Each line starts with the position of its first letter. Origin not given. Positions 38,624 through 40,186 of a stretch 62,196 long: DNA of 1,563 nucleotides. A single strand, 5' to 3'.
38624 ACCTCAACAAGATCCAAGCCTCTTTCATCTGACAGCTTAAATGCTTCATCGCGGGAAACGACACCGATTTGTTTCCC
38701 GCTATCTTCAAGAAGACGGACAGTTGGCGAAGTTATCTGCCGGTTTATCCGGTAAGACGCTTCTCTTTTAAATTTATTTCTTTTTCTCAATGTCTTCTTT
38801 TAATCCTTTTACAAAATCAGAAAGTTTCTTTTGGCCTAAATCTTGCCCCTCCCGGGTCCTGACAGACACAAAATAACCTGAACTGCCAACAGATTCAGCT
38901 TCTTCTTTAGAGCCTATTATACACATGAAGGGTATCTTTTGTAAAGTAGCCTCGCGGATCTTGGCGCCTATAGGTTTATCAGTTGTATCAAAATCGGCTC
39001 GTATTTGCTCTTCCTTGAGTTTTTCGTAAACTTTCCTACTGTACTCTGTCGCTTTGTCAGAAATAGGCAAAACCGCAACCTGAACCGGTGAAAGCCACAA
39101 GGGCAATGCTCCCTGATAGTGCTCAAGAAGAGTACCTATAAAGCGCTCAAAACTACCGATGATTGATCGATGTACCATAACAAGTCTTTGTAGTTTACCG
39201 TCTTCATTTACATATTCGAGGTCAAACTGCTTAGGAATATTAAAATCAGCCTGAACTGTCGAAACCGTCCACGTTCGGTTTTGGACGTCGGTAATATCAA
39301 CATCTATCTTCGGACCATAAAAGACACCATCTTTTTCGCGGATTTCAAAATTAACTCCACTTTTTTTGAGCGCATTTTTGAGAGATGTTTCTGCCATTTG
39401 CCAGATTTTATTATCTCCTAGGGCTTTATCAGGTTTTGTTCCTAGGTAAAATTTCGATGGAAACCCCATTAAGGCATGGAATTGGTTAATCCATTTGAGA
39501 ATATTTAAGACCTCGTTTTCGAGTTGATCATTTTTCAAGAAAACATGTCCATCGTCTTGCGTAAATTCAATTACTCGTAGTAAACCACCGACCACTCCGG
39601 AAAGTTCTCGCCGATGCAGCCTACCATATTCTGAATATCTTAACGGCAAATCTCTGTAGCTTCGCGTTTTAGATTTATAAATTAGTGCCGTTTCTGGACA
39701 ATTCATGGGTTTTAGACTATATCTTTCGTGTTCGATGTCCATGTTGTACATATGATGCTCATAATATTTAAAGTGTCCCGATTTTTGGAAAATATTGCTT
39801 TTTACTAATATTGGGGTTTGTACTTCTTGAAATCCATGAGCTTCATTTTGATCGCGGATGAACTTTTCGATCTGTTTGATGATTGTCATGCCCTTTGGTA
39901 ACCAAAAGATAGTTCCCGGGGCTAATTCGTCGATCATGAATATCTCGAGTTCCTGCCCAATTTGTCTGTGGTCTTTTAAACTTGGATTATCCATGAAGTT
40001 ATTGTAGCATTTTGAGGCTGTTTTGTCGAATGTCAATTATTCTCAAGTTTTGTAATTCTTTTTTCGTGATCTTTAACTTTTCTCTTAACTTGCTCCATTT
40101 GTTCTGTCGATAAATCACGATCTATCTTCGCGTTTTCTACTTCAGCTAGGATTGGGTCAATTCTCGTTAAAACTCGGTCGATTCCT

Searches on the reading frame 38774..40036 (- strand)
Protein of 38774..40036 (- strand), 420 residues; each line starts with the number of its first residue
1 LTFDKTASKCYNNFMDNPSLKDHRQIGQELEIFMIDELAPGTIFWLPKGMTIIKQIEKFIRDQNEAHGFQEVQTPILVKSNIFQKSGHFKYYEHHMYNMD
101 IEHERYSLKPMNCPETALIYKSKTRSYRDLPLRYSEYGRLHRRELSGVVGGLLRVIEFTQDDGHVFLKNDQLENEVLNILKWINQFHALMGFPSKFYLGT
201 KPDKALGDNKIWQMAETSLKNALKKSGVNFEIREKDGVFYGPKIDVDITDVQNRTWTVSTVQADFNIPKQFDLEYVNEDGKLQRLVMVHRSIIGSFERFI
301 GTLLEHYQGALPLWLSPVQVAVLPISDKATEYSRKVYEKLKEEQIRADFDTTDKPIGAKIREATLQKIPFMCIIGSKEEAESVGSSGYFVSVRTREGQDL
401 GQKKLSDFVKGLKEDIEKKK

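Call 70: search_protein_families(library=pfam, proteins=[window:38774-40036:-], max_evalue=0.001)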
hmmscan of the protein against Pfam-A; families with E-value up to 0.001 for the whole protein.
window:38774-40036:- (420 aa): 2 families
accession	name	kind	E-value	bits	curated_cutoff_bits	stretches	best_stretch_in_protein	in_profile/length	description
PF00587.30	tRNA-synt_2b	-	1.8e-37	129.6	29.3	1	97-307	1-179/179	tRNA synthetase class II core domain (G, H, P, S and T)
PF03129.25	HGTP_anticodon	-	1.3e-18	67.4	21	1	319-414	1-93/94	Anticodon binding domain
